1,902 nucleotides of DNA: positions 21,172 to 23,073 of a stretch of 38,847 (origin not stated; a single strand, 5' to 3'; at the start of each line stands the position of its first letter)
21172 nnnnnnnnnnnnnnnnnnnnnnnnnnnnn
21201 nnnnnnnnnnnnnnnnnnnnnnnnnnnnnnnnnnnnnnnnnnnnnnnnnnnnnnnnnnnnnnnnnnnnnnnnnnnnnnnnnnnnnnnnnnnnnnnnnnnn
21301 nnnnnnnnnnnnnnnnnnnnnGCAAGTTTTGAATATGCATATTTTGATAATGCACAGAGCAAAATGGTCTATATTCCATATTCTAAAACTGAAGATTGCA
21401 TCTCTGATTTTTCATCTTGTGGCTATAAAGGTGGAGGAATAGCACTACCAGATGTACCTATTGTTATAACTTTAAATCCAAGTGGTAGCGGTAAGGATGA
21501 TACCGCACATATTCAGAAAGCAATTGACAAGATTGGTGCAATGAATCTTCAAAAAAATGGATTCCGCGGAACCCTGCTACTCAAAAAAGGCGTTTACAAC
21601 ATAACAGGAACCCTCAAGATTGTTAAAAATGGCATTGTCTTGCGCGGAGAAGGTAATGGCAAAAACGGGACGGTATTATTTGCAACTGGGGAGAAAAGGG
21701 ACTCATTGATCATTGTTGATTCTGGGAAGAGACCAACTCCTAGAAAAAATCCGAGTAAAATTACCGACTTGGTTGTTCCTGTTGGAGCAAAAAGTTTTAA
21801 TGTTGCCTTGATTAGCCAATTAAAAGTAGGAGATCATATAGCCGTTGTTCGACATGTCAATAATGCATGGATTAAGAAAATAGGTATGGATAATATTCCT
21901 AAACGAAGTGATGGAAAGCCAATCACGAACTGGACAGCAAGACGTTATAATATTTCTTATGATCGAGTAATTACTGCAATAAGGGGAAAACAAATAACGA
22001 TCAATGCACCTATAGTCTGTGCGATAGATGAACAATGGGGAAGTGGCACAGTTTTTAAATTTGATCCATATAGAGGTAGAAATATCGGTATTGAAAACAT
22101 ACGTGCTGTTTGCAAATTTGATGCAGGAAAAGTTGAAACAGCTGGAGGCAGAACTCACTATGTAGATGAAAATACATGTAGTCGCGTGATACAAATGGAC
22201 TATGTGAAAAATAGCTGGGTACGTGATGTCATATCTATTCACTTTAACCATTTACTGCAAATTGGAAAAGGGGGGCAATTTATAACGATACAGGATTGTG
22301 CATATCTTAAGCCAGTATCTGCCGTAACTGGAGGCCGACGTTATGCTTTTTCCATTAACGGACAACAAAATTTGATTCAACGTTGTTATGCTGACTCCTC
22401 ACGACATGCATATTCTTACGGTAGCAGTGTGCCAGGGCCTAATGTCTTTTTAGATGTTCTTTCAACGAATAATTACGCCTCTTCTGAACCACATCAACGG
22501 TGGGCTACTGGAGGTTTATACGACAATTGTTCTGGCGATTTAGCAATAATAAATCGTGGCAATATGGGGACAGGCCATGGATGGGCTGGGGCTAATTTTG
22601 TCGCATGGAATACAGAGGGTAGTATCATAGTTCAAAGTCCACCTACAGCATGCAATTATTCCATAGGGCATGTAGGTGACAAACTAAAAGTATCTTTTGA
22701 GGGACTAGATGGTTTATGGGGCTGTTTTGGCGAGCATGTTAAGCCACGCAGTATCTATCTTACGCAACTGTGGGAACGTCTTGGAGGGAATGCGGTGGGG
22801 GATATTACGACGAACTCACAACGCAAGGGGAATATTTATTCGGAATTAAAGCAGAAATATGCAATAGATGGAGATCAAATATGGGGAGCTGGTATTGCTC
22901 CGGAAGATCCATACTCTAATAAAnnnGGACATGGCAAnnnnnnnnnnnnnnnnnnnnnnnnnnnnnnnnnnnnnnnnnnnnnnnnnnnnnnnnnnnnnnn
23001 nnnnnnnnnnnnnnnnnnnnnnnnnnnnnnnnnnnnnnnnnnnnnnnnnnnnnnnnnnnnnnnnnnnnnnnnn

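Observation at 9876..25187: Candidate glycan capture-import-degradation locus built around a peptide-type ABC importer, with no regulator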

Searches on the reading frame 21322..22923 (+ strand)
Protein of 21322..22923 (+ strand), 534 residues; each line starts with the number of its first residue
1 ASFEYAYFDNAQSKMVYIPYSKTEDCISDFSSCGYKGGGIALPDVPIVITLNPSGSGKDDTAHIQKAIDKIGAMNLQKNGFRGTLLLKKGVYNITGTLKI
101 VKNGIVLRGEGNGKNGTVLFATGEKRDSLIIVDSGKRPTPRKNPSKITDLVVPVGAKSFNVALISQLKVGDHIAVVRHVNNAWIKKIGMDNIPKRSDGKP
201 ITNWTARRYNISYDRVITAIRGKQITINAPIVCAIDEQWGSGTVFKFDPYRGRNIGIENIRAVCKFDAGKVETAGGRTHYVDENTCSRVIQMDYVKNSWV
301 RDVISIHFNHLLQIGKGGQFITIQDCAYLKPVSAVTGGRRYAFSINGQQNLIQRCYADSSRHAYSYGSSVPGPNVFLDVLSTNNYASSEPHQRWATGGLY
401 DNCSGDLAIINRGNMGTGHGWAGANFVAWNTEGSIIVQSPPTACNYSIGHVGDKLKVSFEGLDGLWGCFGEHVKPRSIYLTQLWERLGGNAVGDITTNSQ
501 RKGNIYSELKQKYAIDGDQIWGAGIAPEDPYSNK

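Call 16: search_protein_families(library=pfam, proteins=[window:21322-22923:+], max_evalue=10)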
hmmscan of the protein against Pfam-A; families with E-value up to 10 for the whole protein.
window:21322-22923:+ (534 aa): 3 families
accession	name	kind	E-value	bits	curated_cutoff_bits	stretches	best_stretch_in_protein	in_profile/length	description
PF12708.12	Pect-lyase_RHGA_epim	-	0.0057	16.9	27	1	58-135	15-84/213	Rhamnogalacturonase A/epimerase, pectate lyase-like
PF16315.10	DUF4955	-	0.048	14.3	25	1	405-488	64-140/149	Domain of unknown function (DUF4955)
PF19815.4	DUF6298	-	0.11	11.7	28.1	1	464-492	1-29/487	Family of unknown function (DUF6298)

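Call 23: search_protein_representatives(protein=window:21322-22923:+)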
Query: 534 residues. Proteins with E-value up to 0.001 (for the whole library): 3817; up to 1e-10: 2618; up to 1e-30: 1399. The best 150 are listed.
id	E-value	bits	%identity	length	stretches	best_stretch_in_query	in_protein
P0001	6.0e-212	721.5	45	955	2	24-497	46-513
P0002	9.6e-155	532.7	47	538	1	17-527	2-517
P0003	1.1e-144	499.5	49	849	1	13-518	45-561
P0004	1.6e-136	472.5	47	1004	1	7-494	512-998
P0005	2.2e-134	465.4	44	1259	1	13-520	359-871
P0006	5.2e-134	464.2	46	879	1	13-491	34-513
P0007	1.2e-133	463.0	48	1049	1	22-493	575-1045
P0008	3.4e-133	461.5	47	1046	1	11-496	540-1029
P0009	2.7e-130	452.0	45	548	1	11-502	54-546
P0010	8.1e-129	447.1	47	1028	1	24-495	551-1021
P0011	6.5e-127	440.8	47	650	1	5-495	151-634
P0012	4.1e-124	431.6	45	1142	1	8-497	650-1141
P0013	7.5e-124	430.7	46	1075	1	8-498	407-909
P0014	2.5e-123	429.0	44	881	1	6-495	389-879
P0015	3.9e-123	428.3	46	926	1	8-496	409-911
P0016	6.6e-123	427.6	47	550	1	14-514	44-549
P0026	2.8e-119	415.6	43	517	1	24-488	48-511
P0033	4.9e-114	398.3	48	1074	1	9-455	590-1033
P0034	7.2e-114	397.7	42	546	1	22-515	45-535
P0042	1.6e-109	383.4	42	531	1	12-493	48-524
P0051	1.0e-103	364.2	45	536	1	13-493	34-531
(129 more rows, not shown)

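Call 25: search_solved_structures(query=A1, max_evalue=1, show_alignments=1)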
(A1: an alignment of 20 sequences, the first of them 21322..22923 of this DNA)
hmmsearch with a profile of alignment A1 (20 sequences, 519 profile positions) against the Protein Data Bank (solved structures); distinct sequences matched with E-value up to 1: 10.
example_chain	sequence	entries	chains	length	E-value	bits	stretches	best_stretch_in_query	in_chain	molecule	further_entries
7chu_A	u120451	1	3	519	2.6e-07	32.7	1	79-156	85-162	Putative pectin lyase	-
3zsc_A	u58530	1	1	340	0.0031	19.2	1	251-345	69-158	PECTATE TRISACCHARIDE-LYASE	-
2pyg_A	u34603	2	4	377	0.059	15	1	80-145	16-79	Poly(beta-D-mannuronate) C5 epimerase 4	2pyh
8xfq_A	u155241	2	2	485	0.08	14.6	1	78-143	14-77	mannuronan 5-epimerase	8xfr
8ja4_A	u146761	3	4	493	0.082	14.5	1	78-143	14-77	mannuronan 5-epimerase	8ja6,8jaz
2vbe_A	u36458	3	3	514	0.28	12.8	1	80-136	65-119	TAILSPIKE-PROTEIN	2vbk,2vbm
4urr_A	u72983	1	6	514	0.28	12.8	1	80-136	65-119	BIFUNCTIONAL TAIL PROTEIN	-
7sg7_A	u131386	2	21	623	0.35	12.4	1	80-136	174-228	Gene 14 protein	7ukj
4ru5_A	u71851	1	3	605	0.68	11.5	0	164-209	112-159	tailspike gp27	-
4er8_A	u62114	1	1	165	0.92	11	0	273-322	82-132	TnpArep for protein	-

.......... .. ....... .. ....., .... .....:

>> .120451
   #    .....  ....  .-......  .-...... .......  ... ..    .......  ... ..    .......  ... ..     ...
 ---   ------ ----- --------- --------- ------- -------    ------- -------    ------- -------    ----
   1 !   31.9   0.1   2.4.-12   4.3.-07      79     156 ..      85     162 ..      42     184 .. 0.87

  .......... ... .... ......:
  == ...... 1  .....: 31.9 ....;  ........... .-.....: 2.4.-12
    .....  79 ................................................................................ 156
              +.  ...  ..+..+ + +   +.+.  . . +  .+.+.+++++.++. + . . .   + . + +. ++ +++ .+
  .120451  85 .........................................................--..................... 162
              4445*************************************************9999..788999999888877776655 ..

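Call 26: search_protein_families(library=pfam, alignment_id=A1, max_evalue=0.01)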
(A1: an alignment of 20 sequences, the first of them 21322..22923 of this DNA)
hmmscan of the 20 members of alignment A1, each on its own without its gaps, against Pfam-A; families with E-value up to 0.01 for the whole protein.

A. member 1, window:21322-22923:+ (534 aa): 1 family
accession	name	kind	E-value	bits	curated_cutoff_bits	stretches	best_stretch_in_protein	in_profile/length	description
PF12708.12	Pect-lyase_RHGA_epim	-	0.0057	16.9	27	0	58-135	15-84/213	Rhamnogalacturonase A/epimerase, pectate lyase-like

B. families by the number of members that match (of 20 scanned): 3 families
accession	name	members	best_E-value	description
PF16315.10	DUF4955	9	8.2e-05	Domain of unknown function (DUF4955)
PF12708.12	Pect-lyase_RHGA_epim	4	0.00016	Rhamnogalacturonase A/epimerase, pectate lyase-like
PF19815.4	DUF6298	3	9.7e-05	Family of unknown function (DUF6298)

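Call 33: predict_structure(alignment_id=A1)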
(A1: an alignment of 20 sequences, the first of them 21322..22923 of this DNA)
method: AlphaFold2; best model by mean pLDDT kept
length: 534 residues; sequences in the alignment: 20
mean_pLDDT: 90.0   pTM: 0.91
mean pLDDT of the five models: 90.0, 89.9, 89.0, 88.7, 87.6
residues with pLDDT >= 90: 402; 70-90: 94; 50-70: 6; < 50: 32
segments of 3 or more residues with pLDDT < 50: 1-13, 516-534
pLDDT, mean of each block of 10 residues (from residue 1): 37 66 90 96 98 93 98 97 98 96 98 93 91 87 92 96 95 96 94 88 88 96 97 95 93 97 93 90 89 97 96 95 97 91 96 97 93 97 93 90 96 76 94 96 95 86 89 95 96 97 94 60 39 36
secondary structure, 60 per line:
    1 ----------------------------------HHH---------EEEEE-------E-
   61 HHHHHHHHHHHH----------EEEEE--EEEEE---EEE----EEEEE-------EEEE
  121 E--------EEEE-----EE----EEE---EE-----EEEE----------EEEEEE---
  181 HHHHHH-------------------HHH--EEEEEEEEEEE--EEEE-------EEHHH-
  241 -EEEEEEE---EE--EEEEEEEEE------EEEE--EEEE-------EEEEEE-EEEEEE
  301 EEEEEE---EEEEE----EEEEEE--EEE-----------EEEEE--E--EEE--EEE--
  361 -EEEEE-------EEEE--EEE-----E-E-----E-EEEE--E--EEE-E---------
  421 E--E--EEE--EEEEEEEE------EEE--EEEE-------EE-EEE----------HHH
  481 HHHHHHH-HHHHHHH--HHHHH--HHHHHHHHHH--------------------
elements in order: E47-51 H61-72 E83-87 E90-94 E98-100 E105-109 E117-121 E130-133 E145-147 E158-161 E172-177 H181-186 E211-221 E224-227 E242-248 E256-264 E271-274 E277-280 E288-293 E295-306 E310-314 E319-324 E327-329 E341-345 E351-353 E356-358 E362-366 E374-377 E380-382 E398-401 E407-409 E427-429 E432-439 E446-448 E451-454 E465-467 H478-487 H489-495 H498-502 H505-514

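Call 38: fold_search(model_id=the predicted structure, library=pdb)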
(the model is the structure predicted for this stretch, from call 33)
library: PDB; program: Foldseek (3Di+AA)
matches with E <= 10: 617; with E <= 0.001: 78
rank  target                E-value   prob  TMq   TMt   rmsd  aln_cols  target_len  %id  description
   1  9k4a_A                7.9e-11  1.00  0.40  0.33   8.0       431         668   15  Cryo-EM structure of depolymerase S2-4 from Klebsiella phage K64-1 (released 2026-03-25)
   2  4ru4_B                1.1e-10  1.00  0.40  0.37   7.3       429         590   15  Crystal structure of the tailspike protein gp49 from Pseudomonas phage LKA1 (released 2015-11-18)
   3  4y9v_A                1.4e-10  1.00  0.39  0.35   8.9       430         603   12  Gp54 tailspike of Acinetobacter baumannii bacteriophage AP22 in complex with A. baumannii capsular saccharide (released 2017-02-01)
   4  7w1c_A                1.2e-09  1.00  0.46  0.39   6.4       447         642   11  Crystal structure of Klebsiella pneumoniae K1 capsule-specific polysaccharide lyase in a P1 crystal form (released 2022-05-18)
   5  7w1c_B                1.5e-09  1.00  0.45  0.39   6.1       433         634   11  Crystal structure of Klebsiella pneumoniae K1 capsule-specific polysaccharide lyase in a P1 crystal form (released 2022-05-18)
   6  7w1c_D                2.6e-09  1.00  0.38  0.33   8.3       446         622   12  Crystal structure of Klebsiella pneumoniae K1 capsule-specific polysaccharide lyase in a P1 crystal form (released 2022-05-18)
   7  7w1c_E                3.2e-09  1.00  0.46  0.39   6.1       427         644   10  Crystal structure of Klebsiella pneumoniae K1 capsule-specific polysaccharide lyase in a P1 crystal form (released 2022-05-18)
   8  4ru4_A                3.9e-09  1.00  0.43  0.40   5.4       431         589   14  Crystal structure of the tailspike protein gp49 from Pseudomonas phage LKA1 (released 2015-11-18)
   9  7w1d_D                3.9e-09  1.00  0.36  0.31   8.5       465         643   12  Crystal structure of Klebsiella pneumoniae K1 capsule-specific polysaccharide lyase in a C2 crystal form (released 2022-05-18)
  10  4ru5_C                4.5e-09  1.00  0.37  0.33   8.0       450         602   14  Crystal Structure of the Pseudomonas phage phi297 tailspike gp61 (released 2015-11-18)
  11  7w1c_C                5.2e-09  1.00  0.35  0.30   8.6       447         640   12  Crystal structure of Klebsiella pneumoniae K1 capsule-specific polysaccharide lyase in a P1 crystal form (released 2022-05-18)
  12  4ru5_A                7.4e-09  1.00  0.23  0.22  13.2       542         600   11  Crystal Structure of the Pseudomonas phage phi297 tailspike gp61 (released 2015-11-18)
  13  7w1d_H                1.3e-08  1.00  0.44  0.37   6.6       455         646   11  Crystal structure of Klebsiella pneumoniae K1 capsule-specific polysaccharide lyase in a C2 crystal form (released 2022-05-18)
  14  8bke_AAA              1.0e-07  1.00  0.27  0.31  11.8       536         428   11  Crystal structure of the Klebsiella phage KP34p57 capsular depolymerase (released 2023-08-30)
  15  7chu_A                2.7e-07  1.00  0.36  0.37   9.4       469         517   12  Geobacillus virus E2 - ORF18 (released 2021-04-14)
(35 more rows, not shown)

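Call 40: list_cluster_members(proteins=[P0002, P0009, P0016, P0026, P0034, P0042, P0051, P0003, P0001, P0006])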
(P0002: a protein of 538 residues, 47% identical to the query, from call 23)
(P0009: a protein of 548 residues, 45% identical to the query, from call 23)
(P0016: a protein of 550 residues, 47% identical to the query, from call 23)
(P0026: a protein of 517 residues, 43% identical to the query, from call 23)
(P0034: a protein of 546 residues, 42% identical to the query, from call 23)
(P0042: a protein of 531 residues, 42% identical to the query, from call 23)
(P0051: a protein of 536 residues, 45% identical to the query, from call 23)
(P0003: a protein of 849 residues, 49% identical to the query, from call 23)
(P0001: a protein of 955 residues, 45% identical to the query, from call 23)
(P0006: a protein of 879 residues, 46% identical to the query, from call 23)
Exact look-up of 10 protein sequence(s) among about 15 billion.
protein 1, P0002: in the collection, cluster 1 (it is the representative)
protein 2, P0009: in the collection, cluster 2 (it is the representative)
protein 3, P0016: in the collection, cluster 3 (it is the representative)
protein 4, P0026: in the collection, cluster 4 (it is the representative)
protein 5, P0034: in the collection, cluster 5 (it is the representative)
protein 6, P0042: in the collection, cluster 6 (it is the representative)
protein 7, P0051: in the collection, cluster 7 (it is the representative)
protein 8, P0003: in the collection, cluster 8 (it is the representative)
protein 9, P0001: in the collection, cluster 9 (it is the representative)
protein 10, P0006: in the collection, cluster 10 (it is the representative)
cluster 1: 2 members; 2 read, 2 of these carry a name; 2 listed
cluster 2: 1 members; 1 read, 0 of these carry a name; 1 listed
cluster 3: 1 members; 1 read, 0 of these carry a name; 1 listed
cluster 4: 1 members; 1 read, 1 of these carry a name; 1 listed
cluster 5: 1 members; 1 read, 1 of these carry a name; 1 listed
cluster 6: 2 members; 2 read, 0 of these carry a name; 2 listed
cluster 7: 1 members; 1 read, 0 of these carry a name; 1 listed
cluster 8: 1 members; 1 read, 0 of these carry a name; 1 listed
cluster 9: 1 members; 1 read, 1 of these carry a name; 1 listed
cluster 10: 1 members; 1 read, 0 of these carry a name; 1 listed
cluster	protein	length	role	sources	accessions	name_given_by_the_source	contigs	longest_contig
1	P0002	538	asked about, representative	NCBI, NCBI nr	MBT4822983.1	MAG: hypothetical protein HON70_45175, partial [Lentisphaerae bacterium] | hypothetical protein [Lentisphaerota bacterium]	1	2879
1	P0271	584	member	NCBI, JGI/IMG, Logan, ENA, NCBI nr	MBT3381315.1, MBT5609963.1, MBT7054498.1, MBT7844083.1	MAG: hypothetical protein HN742_19540 [Lentisphaerae bacterium] | hypothetical protein | hypothetical protein [Lentisphaerota bacterium]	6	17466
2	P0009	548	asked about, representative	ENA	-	-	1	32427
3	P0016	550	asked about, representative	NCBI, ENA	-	-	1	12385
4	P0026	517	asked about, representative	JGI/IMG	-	hypothetical protein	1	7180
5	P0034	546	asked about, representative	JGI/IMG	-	hypothetical protein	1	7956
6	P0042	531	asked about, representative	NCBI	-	-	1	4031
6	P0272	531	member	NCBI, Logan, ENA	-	-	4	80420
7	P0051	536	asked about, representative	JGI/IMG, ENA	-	-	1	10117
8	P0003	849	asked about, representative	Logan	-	-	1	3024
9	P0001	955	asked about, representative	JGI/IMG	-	hypothetical protein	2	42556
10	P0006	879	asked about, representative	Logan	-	-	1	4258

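Call 60: find_encoding_contigs(protein=P0271, flank=10000, max_places=1)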
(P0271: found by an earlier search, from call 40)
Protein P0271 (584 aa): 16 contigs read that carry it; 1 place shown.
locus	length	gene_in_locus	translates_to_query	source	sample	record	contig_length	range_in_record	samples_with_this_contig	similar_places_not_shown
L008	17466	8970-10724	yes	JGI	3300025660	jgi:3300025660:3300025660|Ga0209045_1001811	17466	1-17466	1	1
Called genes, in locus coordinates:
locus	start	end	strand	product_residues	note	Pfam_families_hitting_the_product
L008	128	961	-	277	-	-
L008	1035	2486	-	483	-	-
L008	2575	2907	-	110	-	-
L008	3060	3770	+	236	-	-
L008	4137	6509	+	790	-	PF16126:DUF4838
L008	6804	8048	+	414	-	-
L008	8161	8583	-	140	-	-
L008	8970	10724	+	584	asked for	-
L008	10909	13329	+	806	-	-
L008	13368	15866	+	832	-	PF22842:Pel9A-like_beta_helix, PF13229:Beta_helix, PF05048:NosD (weak), PF13229:Beta_helix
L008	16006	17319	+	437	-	PF01408:GFO_IDH_MocA, PF21252:Glyco_hydro_109_C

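Call 94: find_encoding_contigs(protein=P0272, flank=8000, max_places=1)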
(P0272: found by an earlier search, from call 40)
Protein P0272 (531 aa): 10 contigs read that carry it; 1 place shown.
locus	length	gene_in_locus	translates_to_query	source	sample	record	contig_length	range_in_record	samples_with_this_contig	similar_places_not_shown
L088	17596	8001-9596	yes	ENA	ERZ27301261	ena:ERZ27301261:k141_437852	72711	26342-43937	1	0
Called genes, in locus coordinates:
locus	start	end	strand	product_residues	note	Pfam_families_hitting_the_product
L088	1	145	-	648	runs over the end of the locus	PF15892:BNR_4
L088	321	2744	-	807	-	PF15892:BNR_4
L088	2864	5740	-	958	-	PF25059:FN3_DSCAM-DSCAML_C (faint)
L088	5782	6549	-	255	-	PF07963:N_methyl (weak), PF07596:SBP_bac_10 (weak)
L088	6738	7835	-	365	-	PF00532:Peripla_BP_1 (weak), PF13377:Peripla_BP_3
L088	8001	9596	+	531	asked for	-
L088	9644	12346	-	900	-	PF20601:DUF6797, PF00034:Cytochrom_C (weak), PF13442:Cytochrome_CBB3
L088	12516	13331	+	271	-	PF12146:Hydrolase_4 (weak), PF00561:Abhydrolase_1 (weak), PF12697:Abhydrolase_6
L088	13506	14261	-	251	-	PF01925:TauE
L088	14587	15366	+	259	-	-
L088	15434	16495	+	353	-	PF01408:GFO_IDH_MocA, PF22725:GFO_IDH_MocA_C3, PF02894:GFO_IDH_MocA_C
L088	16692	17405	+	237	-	-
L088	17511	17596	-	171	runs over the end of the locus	-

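Call 95: find_encoding_contigs(protein=P0001, flank=8000, max_places=1)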
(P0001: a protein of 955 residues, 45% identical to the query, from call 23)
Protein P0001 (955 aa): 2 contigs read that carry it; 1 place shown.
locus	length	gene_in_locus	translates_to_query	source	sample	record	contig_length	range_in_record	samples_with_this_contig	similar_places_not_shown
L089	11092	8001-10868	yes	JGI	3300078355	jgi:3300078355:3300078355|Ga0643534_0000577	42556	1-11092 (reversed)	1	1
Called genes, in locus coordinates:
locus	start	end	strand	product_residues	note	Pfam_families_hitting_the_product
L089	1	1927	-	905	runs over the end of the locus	PF00690:Cation_ATPase_N, PF12710:HAD (faint), PF00122:E1-E2_ATPase, PF13246:Cation_ATPase, PF00702:Hydrolase, PF00689:Cation_ATPase_C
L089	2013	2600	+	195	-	PF03473:MOSC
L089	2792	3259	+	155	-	PF08909:DUF1854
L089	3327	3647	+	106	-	PF00886:Ribosomal_S16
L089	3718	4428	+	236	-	PF01746:tRNA_m1G_MT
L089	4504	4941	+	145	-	PF01245:Ribosomal_L19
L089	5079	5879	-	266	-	PF00081:Sod_Fe_N, PF02777:Sod_Fe_C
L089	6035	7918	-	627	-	PF00664:ABC_membrane, PF00005:ABC_tran, PF13304:AAA_21 (faint)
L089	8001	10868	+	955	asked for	-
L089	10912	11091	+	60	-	?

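Call 96: find_encoding_contigs(protein=P0009, flank=8000, max_places=1)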
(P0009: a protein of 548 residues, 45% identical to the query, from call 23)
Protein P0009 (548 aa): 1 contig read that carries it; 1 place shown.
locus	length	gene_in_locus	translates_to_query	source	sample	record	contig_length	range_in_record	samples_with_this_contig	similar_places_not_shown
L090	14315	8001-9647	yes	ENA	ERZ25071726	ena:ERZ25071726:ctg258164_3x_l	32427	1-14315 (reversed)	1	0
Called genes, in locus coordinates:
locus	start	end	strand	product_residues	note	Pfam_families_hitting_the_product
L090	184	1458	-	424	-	PF00331:Glyco_hydro_10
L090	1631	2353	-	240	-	PF07963:N_methyl, PF07596:SBP_bac_10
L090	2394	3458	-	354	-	PF00356:LacI, PF00532:Peripla_BP_1, PF13377:Peripla_BP_3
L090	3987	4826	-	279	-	PF02311:AraC_binding, PF12833:HTH_18, PF00165:HTH_AraC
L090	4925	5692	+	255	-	PF05721:PhyH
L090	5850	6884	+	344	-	PF00356:LacI, PF00532:Peripla_BP_1, PF13377:Peripla_BP_3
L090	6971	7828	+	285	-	PF07963:N_methyl, PF07596:SBP_bac_10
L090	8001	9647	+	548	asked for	-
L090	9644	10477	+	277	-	PF04311:DUF459 (weak), PF13472:Lipase_GDSL_2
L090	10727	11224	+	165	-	PF00657:Lipase_GDSL, PF13472:Lipase_GDSL_2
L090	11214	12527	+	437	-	PF03629:SASA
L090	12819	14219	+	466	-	PF16499:Melibiase_2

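Call 100: fold_search(model_id=the predicted structure, library=viral)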
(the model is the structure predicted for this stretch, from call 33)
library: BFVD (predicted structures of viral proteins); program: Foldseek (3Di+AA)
matches with E <= 10: 1118; with E <= 0.001: 171
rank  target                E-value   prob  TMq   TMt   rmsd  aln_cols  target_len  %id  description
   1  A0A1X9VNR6            9.9e-18  1.00  0.59  0.55   6.4       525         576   17  Putative dihydrofolate reductase [Mimivirus AB-566-O17]
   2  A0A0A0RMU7            2.4e-14  1.00  0.27  0.22  12.9       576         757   13  Tail spike protein [Bacillus phage Mater]
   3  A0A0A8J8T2            3.3e-12  1.00  0.42  0.27   7.5       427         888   14  Depolymerase, capsule K1-specific [Klebsiella phage K64-1]
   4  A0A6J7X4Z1            3.6e-12  1.00  0.43  0.31   8.1       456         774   12  Pectate lyase superfamily protein [uncultured Caudovirales phage]
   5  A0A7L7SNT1            2.5e-11  1.00  0.36  0.22  13.5       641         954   10  (no name in the UniProt tables at hand)
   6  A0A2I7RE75            2.7e-11  1.00  0.38  0.29  10.4       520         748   10  (no name in the UniProt tables at hand)
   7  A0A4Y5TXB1            3.2e-11  1.00  0.41  0.28   8.7       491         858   11  Uncharacterized protein [Aeromonas phage 2L372D]
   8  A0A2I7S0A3            5.7e-11  1.00  0.37  0.27   9.6       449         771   14  (no name in the UniProt tables at hand)
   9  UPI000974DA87         2.6e-10  1.00  0.41  0.36   7.8       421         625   14  (no name look-up for this kind of identifier)
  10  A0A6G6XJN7            3.4e-10  1.00  0.40  0.28   9.6       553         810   12  Tail spike protein [Gordonia phage Skog]
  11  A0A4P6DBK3            8.2e-10  1.00  0.43  0.36   6.9       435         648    8  Uncharacterized protein [Klebsiella phage K1-ULIP33]
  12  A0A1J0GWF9            2.7e-09  1.00  0.37  0.28   9.3       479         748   11  (no name in the UniProt tables at hand)
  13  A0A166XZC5            3.1e-09  1.00  0.34  0.25  11.4       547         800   10  Tail spike-like protein [Gordonia phage BritBrat]
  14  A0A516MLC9            8.3e-09  1.00  0.40  0.24   9.3       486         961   12  (no name in the UniProt tables at hand)
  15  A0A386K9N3            1.8e-08  1.00  0.40  0.29  11.4       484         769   13  Minor tail protein [Gordonia phage Turuncu]
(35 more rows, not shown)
